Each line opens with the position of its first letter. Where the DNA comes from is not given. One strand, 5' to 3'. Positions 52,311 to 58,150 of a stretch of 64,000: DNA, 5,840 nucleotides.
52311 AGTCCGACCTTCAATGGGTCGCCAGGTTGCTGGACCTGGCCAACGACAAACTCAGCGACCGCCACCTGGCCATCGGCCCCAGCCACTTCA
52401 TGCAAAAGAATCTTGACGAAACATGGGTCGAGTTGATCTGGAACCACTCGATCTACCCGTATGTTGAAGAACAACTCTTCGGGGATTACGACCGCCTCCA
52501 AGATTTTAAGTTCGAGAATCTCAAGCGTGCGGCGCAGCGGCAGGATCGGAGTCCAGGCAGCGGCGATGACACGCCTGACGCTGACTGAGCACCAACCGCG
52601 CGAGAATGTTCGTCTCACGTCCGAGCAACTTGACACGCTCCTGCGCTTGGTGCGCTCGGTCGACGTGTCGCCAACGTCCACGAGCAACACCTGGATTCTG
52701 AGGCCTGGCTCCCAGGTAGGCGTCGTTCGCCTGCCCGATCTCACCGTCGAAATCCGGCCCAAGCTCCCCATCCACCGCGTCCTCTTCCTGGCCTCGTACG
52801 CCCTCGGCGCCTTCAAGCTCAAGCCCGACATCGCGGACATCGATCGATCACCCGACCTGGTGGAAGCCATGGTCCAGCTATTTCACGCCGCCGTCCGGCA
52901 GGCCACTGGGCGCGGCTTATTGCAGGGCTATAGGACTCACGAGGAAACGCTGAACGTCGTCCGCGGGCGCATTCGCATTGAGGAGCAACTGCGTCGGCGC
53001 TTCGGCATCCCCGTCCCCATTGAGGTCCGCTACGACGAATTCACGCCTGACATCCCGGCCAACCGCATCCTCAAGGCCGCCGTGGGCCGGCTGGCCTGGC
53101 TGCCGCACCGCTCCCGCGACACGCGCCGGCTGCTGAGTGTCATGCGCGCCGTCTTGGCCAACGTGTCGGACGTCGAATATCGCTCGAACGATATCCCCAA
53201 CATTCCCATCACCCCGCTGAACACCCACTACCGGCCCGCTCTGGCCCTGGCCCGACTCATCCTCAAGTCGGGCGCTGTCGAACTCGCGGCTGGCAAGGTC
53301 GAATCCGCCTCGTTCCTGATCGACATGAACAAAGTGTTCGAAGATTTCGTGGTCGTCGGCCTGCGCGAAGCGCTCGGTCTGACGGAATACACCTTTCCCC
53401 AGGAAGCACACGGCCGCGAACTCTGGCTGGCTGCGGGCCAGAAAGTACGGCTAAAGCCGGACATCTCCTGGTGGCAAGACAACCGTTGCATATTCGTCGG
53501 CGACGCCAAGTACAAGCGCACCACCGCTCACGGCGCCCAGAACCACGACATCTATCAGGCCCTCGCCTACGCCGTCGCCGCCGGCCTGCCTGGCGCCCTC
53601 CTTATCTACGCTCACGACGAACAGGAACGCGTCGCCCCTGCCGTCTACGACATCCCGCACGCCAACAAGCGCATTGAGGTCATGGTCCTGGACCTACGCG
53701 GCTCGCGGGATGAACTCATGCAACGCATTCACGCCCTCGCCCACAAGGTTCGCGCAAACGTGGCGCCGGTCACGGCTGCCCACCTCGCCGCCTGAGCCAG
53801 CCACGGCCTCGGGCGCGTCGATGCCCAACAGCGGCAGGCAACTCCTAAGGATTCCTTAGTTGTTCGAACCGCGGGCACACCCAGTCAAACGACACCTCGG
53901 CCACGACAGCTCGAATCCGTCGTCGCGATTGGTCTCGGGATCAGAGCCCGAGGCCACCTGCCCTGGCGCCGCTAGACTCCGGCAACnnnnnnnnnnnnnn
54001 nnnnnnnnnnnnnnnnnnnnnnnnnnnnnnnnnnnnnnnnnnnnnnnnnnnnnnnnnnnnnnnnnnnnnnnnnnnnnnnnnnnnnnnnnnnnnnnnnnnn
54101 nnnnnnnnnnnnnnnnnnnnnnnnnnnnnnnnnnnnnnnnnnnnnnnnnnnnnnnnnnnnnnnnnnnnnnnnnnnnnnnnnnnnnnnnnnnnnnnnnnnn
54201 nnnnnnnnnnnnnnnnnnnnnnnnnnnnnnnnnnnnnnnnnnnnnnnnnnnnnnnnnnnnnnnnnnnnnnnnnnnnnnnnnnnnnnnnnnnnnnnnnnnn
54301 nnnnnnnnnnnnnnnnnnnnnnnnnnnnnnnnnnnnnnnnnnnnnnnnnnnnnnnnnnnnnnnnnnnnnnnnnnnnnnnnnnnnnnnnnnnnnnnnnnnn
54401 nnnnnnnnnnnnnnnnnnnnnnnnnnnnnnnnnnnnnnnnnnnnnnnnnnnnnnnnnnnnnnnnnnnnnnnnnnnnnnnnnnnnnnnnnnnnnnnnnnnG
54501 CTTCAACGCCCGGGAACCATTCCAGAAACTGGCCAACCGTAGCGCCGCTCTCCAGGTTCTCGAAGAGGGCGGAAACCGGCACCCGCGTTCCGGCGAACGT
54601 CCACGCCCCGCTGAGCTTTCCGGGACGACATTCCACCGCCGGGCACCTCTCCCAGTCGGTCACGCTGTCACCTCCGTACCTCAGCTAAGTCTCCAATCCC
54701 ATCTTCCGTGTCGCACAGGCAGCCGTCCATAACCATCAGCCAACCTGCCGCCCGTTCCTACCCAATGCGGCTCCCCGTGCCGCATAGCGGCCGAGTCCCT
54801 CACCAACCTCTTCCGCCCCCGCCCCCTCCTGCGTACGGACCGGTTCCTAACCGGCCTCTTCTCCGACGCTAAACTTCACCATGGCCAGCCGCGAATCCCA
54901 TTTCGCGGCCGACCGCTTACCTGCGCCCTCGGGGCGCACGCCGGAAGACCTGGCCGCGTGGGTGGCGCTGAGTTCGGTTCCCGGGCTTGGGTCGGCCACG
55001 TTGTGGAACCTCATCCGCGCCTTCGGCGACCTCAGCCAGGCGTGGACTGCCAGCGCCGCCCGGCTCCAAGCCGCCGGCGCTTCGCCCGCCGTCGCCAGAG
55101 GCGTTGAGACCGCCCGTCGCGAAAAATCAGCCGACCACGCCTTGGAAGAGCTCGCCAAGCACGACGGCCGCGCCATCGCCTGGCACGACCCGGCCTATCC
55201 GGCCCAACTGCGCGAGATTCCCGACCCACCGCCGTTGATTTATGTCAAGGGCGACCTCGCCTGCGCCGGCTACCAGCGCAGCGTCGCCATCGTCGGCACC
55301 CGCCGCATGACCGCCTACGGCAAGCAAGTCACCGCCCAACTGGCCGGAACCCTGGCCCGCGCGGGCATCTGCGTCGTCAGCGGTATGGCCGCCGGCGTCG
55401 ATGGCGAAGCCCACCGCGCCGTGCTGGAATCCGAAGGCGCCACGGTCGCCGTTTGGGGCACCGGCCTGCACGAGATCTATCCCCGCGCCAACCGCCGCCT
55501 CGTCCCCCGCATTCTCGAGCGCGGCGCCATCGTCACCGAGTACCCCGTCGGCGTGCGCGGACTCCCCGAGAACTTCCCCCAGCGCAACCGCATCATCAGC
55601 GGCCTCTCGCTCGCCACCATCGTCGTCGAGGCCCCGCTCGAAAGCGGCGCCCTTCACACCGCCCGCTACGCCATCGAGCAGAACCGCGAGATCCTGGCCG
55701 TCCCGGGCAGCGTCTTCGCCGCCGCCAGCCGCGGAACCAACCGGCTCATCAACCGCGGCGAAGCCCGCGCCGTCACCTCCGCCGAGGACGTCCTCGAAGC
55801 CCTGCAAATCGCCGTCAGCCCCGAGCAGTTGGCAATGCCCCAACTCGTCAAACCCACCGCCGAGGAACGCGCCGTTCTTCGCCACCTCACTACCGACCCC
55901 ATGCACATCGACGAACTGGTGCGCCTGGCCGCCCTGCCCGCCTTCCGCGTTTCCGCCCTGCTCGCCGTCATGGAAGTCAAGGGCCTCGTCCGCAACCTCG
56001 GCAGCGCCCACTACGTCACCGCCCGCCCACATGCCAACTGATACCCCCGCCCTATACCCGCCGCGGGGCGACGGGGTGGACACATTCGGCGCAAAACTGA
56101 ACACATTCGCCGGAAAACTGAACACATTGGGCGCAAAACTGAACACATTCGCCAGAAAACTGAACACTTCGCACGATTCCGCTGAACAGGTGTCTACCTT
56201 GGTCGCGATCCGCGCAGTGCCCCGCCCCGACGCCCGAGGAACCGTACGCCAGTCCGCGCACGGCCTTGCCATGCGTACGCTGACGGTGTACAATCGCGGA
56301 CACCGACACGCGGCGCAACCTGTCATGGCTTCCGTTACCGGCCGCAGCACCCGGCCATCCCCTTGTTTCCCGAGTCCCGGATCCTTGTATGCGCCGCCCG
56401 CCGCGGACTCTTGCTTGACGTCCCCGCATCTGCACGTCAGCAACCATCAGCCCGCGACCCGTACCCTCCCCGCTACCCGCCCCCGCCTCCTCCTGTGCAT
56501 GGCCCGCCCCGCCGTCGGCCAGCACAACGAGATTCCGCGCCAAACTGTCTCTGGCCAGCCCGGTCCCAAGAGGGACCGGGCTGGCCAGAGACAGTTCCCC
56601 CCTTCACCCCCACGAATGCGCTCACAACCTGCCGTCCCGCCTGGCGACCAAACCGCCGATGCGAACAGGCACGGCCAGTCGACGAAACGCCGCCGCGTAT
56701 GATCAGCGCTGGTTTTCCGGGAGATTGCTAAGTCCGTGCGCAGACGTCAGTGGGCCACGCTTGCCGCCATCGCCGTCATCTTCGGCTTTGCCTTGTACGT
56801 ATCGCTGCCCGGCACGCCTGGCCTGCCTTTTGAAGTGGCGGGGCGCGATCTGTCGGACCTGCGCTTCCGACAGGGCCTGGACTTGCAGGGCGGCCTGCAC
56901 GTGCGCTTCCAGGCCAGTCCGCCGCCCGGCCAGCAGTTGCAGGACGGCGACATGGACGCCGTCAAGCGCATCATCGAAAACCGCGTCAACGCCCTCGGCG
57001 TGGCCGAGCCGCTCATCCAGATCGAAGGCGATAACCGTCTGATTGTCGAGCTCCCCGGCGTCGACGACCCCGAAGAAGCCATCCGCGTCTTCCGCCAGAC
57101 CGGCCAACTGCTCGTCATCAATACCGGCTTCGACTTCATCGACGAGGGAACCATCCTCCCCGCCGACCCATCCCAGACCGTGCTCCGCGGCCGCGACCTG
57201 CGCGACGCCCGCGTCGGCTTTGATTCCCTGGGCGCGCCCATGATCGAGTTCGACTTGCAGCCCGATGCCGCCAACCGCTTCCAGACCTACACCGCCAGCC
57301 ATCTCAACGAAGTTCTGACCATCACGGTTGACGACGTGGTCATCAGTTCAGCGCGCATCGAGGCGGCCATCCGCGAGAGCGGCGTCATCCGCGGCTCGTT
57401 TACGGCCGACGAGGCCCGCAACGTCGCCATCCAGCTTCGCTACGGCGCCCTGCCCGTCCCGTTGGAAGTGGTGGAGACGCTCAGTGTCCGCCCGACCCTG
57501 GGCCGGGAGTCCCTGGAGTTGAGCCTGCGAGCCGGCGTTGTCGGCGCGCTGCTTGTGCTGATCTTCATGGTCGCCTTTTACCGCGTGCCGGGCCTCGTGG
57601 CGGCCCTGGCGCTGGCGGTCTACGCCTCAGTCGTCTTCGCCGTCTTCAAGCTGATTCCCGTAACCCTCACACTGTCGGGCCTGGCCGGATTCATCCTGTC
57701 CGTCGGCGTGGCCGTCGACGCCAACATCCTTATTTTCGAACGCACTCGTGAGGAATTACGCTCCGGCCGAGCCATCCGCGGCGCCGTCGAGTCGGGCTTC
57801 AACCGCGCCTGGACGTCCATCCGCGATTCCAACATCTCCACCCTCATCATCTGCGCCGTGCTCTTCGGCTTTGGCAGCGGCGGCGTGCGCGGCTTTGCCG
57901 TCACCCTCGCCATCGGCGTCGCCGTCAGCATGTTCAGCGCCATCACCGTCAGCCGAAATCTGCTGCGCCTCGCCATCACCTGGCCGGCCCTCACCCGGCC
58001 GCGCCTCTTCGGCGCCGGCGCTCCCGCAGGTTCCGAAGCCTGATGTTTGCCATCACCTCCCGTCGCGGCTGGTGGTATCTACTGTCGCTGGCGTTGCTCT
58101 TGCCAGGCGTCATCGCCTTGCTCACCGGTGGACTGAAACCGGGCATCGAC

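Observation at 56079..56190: Tandem array of a 21-bp unit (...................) immediately downstream of dprA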

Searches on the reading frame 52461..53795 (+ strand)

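Call 7: search_protein_families(library=pfam, proteins=[window:52461-53795:+])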
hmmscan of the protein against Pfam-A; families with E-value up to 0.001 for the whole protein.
window:52461-53795:+ (444 aa): 1 family
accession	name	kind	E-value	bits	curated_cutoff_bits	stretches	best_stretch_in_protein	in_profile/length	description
PF10117.15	McrBC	-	2e-59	201.6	23.9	1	81-384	2-318/318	McrBC 5-methylcytosine restriction system component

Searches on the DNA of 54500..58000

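Call 5: search_rna_families(source=window, start=54500, end=58000, threshold=evalue, max_evalue=10)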
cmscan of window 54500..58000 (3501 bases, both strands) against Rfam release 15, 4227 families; matches with E-value up to 10: 7.
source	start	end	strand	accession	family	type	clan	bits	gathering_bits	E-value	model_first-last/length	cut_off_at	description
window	56543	56596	+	RF03834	mir-3173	Gene; miRNA;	-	35.9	84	0.00046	1-80/80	no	mir-3173 microRNA precursor family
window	56544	56595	+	RF03844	mir-3190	Gene; miRNA;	-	31.4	81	0.018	1-77/77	no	mir-3190 microRNA precursor family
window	56539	56600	-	RF03844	mir-3190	Gene; miRNA;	-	31.3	81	0.018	1-77/77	no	mir-3190 microRNA precursor family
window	56544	56595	+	RF03960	mir-6644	Gene; miRNA;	-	27.7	82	0.0058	1-67/67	no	mir-6644 microRNA precursor family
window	56542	56595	-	RF03368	mir-1822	Gene; miRNA;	-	24.5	73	0.053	1-61/61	no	mir-1822 microRNA precursor family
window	56543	56598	+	RF03368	mir-1822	Gene; miRNA;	-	19.8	73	1.1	1-61/61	no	mir-1822 microRNA precursor family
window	57923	57983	-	RF01139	sR2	Gene; snRNA; snoRNA; CD-box;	-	14.8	42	5.2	1-57/57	no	Small nucleolar RNA sR2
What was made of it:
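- On Any Rfam RNA family: At the permissive E-value threshold the hairpin gives only sub-threshold miRNA-like hits (call 5).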
